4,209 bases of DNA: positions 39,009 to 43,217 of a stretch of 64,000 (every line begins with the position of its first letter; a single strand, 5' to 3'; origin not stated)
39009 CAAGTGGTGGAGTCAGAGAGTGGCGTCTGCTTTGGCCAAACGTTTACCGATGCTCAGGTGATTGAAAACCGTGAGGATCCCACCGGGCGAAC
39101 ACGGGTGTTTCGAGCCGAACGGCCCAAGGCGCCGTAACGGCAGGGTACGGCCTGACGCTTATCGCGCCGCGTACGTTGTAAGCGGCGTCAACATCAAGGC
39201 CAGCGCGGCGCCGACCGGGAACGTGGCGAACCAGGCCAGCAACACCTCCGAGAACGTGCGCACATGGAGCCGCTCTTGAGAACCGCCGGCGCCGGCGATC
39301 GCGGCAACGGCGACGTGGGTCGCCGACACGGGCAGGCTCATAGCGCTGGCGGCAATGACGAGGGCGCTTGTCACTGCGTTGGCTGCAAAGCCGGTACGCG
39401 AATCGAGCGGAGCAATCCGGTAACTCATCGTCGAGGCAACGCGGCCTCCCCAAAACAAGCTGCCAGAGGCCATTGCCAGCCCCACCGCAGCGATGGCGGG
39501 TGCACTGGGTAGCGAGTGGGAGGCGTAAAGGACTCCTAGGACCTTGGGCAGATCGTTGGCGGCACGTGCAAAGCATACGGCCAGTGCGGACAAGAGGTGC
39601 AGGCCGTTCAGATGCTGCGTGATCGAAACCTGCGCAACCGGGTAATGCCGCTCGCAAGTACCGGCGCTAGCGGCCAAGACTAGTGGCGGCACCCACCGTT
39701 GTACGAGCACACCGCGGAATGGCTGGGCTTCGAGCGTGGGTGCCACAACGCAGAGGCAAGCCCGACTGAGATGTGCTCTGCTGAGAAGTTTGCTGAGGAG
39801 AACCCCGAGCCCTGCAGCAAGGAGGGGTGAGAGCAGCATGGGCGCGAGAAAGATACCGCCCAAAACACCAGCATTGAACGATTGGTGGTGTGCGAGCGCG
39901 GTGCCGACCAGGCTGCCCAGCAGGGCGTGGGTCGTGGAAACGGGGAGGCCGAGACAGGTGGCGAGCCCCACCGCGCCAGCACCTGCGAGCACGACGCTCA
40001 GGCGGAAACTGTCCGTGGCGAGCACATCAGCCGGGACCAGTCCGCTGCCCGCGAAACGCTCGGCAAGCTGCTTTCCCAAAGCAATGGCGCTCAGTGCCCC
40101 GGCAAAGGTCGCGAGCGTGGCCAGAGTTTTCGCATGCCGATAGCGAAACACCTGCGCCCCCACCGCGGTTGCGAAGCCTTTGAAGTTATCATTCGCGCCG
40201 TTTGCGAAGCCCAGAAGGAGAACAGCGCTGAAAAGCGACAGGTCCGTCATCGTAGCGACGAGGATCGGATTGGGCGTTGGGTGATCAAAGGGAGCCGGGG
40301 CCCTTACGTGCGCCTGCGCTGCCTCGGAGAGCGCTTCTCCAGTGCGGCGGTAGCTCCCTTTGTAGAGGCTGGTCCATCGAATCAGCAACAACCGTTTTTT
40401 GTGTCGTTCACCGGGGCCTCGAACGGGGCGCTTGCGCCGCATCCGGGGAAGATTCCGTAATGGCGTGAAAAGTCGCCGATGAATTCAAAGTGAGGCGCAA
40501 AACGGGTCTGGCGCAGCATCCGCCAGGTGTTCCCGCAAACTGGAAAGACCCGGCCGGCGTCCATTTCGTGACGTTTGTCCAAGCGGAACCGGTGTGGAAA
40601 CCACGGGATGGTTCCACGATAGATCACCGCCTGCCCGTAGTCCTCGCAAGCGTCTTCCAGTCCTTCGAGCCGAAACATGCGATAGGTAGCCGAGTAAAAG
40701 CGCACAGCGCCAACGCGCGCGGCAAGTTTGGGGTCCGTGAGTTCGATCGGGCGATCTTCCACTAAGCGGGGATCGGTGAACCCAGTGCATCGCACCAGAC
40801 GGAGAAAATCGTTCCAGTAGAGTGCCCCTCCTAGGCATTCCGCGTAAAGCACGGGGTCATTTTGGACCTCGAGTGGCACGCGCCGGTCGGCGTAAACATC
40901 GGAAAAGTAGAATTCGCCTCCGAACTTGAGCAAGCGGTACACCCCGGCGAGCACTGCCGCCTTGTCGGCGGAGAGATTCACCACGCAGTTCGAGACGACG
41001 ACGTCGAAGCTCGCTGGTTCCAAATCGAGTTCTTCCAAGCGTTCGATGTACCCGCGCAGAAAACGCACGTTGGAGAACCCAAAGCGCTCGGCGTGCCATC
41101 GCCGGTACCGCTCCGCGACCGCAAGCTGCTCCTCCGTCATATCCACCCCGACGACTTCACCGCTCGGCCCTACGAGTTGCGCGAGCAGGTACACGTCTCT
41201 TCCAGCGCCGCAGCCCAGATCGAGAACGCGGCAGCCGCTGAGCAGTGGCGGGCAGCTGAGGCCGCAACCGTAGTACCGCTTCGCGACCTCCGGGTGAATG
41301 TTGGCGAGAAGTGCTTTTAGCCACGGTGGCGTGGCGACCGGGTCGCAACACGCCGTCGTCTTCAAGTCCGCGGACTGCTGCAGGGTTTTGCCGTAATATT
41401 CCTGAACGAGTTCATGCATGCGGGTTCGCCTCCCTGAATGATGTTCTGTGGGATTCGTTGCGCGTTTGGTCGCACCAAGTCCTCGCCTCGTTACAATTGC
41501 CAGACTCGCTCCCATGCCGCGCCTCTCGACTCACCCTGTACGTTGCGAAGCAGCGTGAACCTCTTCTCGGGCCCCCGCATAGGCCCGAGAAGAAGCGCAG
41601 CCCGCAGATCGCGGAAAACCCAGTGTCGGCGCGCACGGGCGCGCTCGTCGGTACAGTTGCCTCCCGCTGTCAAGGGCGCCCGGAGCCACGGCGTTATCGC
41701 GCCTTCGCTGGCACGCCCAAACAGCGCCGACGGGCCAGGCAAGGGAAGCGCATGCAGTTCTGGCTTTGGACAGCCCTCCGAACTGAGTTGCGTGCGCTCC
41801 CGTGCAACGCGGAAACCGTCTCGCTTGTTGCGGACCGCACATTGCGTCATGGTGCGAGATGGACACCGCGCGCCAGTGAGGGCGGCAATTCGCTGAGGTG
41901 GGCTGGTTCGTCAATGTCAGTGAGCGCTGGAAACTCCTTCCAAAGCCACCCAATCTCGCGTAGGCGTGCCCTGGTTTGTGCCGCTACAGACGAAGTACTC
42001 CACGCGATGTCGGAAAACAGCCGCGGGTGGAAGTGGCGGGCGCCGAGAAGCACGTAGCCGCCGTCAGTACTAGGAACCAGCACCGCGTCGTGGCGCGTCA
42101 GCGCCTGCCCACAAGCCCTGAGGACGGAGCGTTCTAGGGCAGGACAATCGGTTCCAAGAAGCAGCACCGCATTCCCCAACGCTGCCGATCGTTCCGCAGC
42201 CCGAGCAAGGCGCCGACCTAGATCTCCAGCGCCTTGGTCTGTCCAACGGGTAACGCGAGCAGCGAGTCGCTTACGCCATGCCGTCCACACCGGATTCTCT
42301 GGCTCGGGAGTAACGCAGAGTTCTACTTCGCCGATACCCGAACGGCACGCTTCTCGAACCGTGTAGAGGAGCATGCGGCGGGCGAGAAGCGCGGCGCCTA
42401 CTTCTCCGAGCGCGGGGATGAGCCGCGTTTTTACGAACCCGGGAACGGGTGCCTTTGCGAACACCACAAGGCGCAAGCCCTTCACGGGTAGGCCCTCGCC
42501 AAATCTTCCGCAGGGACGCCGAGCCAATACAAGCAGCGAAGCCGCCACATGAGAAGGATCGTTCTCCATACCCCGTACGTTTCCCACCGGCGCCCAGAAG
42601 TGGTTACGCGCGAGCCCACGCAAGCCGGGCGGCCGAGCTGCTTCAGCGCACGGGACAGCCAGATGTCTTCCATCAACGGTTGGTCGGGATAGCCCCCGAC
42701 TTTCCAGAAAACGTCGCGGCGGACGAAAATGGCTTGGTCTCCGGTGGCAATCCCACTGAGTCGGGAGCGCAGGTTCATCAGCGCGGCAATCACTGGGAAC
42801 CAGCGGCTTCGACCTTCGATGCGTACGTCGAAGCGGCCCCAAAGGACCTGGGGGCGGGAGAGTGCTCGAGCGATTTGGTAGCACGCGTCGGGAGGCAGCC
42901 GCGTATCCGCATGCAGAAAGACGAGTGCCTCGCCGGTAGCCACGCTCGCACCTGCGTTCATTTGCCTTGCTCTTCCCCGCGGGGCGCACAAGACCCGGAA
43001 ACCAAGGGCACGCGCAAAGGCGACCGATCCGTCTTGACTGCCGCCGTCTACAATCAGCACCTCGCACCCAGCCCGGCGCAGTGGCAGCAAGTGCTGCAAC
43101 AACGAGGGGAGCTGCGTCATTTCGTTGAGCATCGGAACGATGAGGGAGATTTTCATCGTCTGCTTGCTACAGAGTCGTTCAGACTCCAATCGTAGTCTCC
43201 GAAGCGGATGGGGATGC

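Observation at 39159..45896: Compact arsenosugar/arsenolipid-type biosynthesis cluster joined to a PiT permease and an AhpD-like gene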

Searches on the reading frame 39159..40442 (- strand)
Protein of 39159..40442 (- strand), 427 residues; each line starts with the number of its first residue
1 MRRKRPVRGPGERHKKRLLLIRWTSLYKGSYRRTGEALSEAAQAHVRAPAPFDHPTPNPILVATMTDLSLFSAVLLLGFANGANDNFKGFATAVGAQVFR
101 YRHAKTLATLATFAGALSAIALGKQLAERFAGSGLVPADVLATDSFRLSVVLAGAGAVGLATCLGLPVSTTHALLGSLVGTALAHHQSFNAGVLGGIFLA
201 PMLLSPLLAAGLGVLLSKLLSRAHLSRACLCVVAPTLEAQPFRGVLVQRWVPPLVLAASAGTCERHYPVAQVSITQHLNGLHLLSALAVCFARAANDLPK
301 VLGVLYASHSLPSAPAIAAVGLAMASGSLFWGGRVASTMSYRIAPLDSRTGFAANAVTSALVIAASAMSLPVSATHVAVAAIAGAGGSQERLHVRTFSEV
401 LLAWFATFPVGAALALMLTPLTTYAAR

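Call 3: search_protein_families(library=ncbifam, proteins=[window:39159-40442:-], max_evalue=0.001)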
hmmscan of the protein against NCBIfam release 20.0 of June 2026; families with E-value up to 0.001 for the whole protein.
window:39159-40442:- (427 aa): 2 families
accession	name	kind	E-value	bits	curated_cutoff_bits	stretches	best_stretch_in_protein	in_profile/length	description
NF053884.1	SulfPermCysPBac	equivalog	8e-18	64.4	400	2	271-395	161-285/354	sulfate permease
NF033774.1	phos_trans_PitA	exception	9e-09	34.5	800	1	317-418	386-490/498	inorganic phosphate transporter PitA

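Call 4: search_protein_families(library=pfam, proteins=[window:39159-40442:-], max_evalue=0.001)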
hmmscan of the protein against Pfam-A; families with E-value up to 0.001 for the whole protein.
window:39159-40442:- (427 aa): 1 family
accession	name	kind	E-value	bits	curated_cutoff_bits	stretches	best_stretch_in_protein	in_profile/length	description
PF01384.25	PHO4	-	2.1e-54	185.2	33.7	1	81-415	1-350/350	Phosphate transporter family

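Call 69: search_solved_structures(query=window:39159-40250:-, max_evalue=0.01)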
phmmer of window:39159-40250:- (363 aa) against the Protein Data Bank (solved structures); distinct sequences matched with E-value up to 0.01: 1.
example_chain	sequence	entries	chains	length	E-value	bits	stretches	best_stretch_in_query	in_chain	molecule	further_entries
6l85_A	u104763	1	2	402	5.2e-19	71.9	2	219-351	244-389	Phosphate transporter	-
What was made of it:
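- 39159..40250 (-): PiT-family permease coupled to arsM; substrate unassigned (arsenate, methylarsenate or phosphate). The ORF can be extended to 40442. PDB 6l85 E=5e-19 (call 69).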

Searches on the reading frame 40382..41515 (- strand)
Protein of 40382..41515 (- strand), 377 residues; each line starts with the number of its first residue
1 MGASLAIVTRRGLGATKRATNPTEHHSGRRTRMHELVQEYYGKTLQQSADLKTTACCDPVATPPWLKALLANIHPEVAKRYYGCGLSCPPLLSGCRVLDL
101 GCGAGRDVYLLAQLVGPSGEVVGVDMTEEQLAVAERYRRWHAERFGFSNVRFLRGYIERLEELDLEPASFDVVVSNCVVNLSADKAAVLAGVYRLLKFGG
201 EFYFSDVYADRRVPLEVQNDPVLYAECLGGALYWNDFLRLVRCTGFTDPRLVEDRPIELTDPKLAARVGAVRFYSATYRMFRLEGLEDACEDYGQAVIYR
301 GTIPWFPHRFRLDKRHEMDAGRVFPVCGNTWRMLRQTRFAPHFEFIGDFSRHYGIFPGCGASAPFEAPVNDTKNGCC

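Call 3: search_protein_families(library=ncbifam, proteins=[window:40382-41515:-], max_evalue=0.001)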
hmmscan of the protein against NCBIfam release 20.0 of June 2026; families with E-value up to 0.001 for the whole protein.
window:40382-41515:- (377 aa): 36 families (the best 25 are shown)
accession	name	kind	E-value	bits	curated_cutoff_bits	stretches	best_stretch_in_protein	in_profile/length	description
NF008823.0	PRK11873.1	subfamily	3.5e-51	174.3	263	1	31-262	5-239/272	arsenite methyltransferase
NF040538.1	methyl_ArsM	equivalog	2e-41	142.4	500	2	34-166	2-133/356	arsinothricin biosynthesis methyltransferase ArsM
NF041537.1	ArsM_AhpD_UU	exception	2.9e-34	118.4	510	1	67-254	48-230/345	arsenite methyltransferase/AhpD domain selenoprotein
NF041536.1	ArsM_DUF2284_UU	exception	9.4e-32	109.9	575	1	67-255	48-231/459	arsenite methyltransferase/DUF2284 domain selenoprotein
NF047649.1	MTase_UXPK_star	exception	1.5e-31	109.5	460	1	67-248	49-225/283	methyltransferase/UXPK-star double selenoprotein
NF038099.1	AsSugarArsM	exception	1.1e-22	80.6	400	1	52-337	18-301/321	arsenosugar biosynthesis arsenite methyltransferase ArsM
NF045667.1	MTase_DVU1556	equivalog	9.3e-22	77.5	155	1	91-258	20-171/213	DVU_1556 family methyltransferase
NF040539.1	AST_met_ArsM_2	exception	2e-17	63.9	240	1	96-251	59-210/262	putative arsinothricin biosynthesis methyltransferase ArsM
TIGR02072.1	BioC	equivalog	4.8e-12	46.2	184.95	1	96-209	37-137/244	malonyl-ACP O-methyltransferase BioC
NF043040.1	corrin_prot_MT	hypoth_equivalog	3.4e-11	43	180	1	93-206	41-149/216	corrinoid protein-associated methyltransferase CpaM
TIGR01983.1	UbiG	equivalog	4.5e-10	39.2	102.95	1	91-207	47-154/228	bifunctional 2-polyprenyl-6-hydroxyphenol methylase/3-demethylubiquinol 3-O-methyltransferase UbiG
NF001244.0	PRK00216.1-5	equivalog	9.4e-10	38.2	216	1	96-209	51-158/236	bifunctional demethylmenaquinone methyltransferase/2-methoxy-6-polyprenyl-1,4-benzoquinol methylase UbiE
NF001243.0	PRK00216.1-4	equivalog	2.2e-08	33.7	235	1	93-201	47-148/237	demethylmenaquinone methyltransferase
TIGR02752.1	MenG_heptapren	equivalog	4.3e-08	33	419.85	1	93-201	45-146/231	demethylmenaquinone methyltransferase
NF001790.0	PRK00517.3-3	equivalog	5.2e-08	32.6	269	1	92-211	121-230/262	50S ribosomal protein L11 methyltransferase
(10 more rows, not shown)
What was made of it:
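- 40382..41419 (-): arsM: As(III) S-adenosylmethionine methyltransferase of the long, algal/CmArsM-like type. Below all NCBIfam cut-offs (call 3).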

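Call 4: search_protein_families(library=pfam, proteins=[window:40382-41515:-], max_evalue=0.001)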
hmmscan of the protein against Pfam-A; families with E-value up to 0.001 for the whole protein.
window:40382-41515:- (377 aa): 9 families
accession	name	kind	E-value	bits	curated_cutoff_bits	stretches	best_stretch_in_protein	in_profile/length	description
PF13847.12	Methyltransf_31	-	1.2e-37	129.2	27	1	93-242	3-142/145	Methyltransferase domain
PF13649.12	Methyltransf_25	-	1.7e-17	64.4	27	1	97-200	1-97/97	Methyltransferase domain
PF08241.18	Methyltransf_11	-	3.4e-16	60.1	21.2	1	98-204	1-95/95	Methyltransferase domain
PF08242.18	Methyltransf_12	-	1.6e-14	54.8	30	1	98-201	1-97/98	Methyltransferase domain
PF01209.24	Ubie_methyltran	-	3.7e-13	49.8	20.1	1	92-204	46-151/233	ubiE/COQ5 methyltransferase family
PF13489.12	Methyltransf_23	-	2.3e-08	34.4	27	1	91-294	20-158/164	Methyltransferase domain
PF01135.25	PCMT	-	2e-05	24.9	20.3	1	92-137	72-117/210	Protein-L-isoaspartate(D-aspartate) O-methyltransferase (PCMT)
PF01728.25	FtsJ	-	9.4e-05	22.8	24.1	1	94-185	22-107/181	FtsJ-like methyltransferase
PF24675.1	NpmA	-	0.00054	19.7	60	1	97-162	27-91/214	16S rRNA (adenine(1408)-N(1))-methyltransferase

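Call 6: search_solved_structures(query=window:40382-41515:-, show_alignments=1)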
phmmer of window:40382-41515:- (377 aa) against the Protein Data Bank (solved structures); distinct sequences matched with E-value up to 0.001: 27.
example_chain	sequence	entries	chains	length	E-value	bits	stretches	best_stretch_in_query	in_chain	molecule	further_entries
5evj_A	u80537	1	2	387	2.9e-103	349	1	33-362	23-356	Arsenite methyltransferase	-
4kw7_A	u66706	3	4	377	2.6e-90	306.3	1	27-369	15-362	Arsenic methyltransferase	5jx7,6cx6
4fr0_A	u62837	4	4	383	2.7e-90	306.3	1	27-369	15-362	Arsenic methyltransferase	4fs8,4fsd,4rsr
5eg5_A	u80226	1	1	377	4.5e-89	302.3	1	27-369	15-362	Arsenic methyltransferase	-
8xt7_A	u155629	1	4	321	2.8e-73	250.3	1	63-346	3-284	Arsenite methyltransferase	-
5f8c_A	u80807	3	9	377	1.4e-10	43.9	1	91-213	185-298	Methyltransferase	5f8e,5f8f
8zc8_A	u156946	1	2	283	1.1e-08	37.5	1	93-216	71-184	MitM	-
21zq_A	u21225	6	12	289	1.2e-08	37.5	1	93-216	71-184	MitM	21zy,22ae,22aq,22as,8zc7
5wp4_A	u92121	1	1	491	4.3e-08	35.7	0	86-208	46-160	Phosphoethanolamine N-methyltransferase 1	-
1xxl_A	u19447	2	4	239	8.1e-08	34.7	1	93-211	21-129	YcgJ protein | ycgJ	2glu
5wp5_A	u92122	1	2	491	1.2e-07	34.1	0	86-207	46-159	Phosphomethylethanolamine N-methyltransferase 2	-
3mgg_A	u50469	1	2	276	1.8e-06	30.3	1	93-202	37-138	Methyltransferase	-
6uv6_A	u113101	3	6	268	5.4e-06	28.7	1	86-233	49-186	D-glucose O-methyltransferase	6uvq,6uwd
8gdu_A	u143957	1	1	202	1.7e-05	27.1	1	95-212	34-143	Methyltransferase domain-containing protein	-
6mro_A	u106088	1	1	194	2e-05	26.9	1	95-211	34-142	methyl transferase from Methanosarcina acetivorans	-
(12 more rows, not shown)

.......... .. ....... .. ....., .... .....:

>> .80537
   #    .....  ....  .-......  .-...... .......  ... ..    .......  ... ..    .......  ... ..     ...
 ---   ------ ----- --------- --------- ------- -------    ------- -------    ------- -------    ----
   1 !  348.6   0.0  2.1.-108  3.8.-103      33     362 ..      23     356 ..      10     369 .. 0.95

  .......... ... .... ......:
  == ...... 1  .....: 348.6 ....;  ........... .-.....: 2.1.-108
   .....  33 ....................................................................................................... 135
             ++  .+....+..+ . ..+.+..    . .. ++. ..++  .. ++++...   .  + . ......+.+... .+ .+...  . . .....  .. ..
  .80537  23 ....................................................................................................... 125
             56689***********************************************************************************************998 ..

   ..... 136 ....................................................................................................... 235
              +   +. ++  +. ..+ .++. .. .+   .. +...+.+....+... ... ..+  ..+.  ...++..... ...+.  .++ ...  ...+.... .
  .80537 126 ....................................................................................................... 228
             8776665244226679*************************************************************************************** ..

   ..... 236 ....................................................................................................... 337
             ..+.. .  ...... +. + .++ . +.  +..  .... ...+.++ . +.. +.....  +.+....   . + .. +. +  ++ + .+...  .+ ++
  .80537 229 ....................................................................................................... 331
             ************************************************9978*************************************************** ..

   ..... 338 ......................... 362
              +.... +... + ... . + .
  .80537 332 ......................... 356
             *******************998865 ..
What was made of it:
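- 40382..41419 (-): PDB 5evj E=2.9e-103 and 4fr0 E=2.7e-90 (call 6).
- On ArsM / As(III) SAM methyltransferase: 5evj E=2.9e-103 over residues 33-362 of the 377-aa ORF; 4fr0 and 4kw7 E about 3e-90 (call 6)
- Checked: It matches the Chlamydomonas ArsM structure 5evj at E=2.9e-103 and the 4fr0 arsenic methyltransferase at 2.7e-90 (call 6).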

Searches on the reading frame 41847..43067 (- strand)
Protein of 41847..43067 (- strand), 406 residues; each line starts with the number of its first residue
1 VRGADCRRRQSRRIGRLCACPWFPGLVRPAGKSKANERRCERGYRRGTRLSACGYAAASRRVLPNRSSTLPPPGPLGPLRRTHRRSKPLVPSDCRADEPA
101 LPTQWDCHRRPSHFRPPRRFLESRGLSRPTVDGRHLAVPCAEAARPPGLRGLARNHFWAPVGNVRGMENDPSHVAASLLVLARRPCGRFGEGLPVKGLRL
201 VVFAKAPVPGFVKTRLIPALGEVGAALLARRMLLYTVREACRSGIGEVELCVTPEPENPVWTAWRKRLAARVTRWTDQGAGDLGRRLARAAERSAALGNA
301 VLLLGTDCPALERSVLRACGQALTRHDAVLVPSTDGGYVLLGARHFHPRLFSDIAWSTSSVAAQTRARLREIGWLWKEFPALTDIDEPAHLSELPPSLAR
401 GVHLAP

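Call 3: search_protein_families(library=ncbifam, proteins=[window:41847-43067:-], max_evalue=0.001)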
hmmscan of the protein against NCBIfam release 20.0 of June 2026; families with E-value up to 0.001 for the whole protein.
window:41847-43067:- (406 aa): 2 families
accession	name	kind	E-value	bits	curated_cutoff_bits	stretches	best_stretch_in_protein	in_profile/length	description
TIGR04282.1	glyco_like_cofC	hypoth_equivalog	2.2e-56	190.6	134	1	200-390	1-188/189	TIGR04282 family arsenosugar biosynthesis glycosyltransferase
TIGR03552.1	F420_cofC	equivalog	9.1e-13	48.3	105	1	212-394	12-187/196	2-phospho-L-lactate guanylyltransferase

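Call 4: search_protein_families(library=pfam, proteins=[window:41847-43067:-], max_evalue=0.001)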
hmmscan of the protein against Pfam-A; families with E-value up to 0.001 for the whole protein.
window:41847-43067:- (406 aa): 2 families
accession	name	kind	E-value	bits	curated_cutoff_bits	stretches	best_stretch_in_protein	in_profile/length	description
PF09837.15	DUF2064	-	6.3e-32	110.4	25.8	1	237-358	2-120/120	Uncharacterized protein conserved in bacteria (DUF2064)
PF12804.13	NTP_transf_3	-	3.9e-05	24.3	27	1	230-357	24-144/160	MobA-like NTP transferase domain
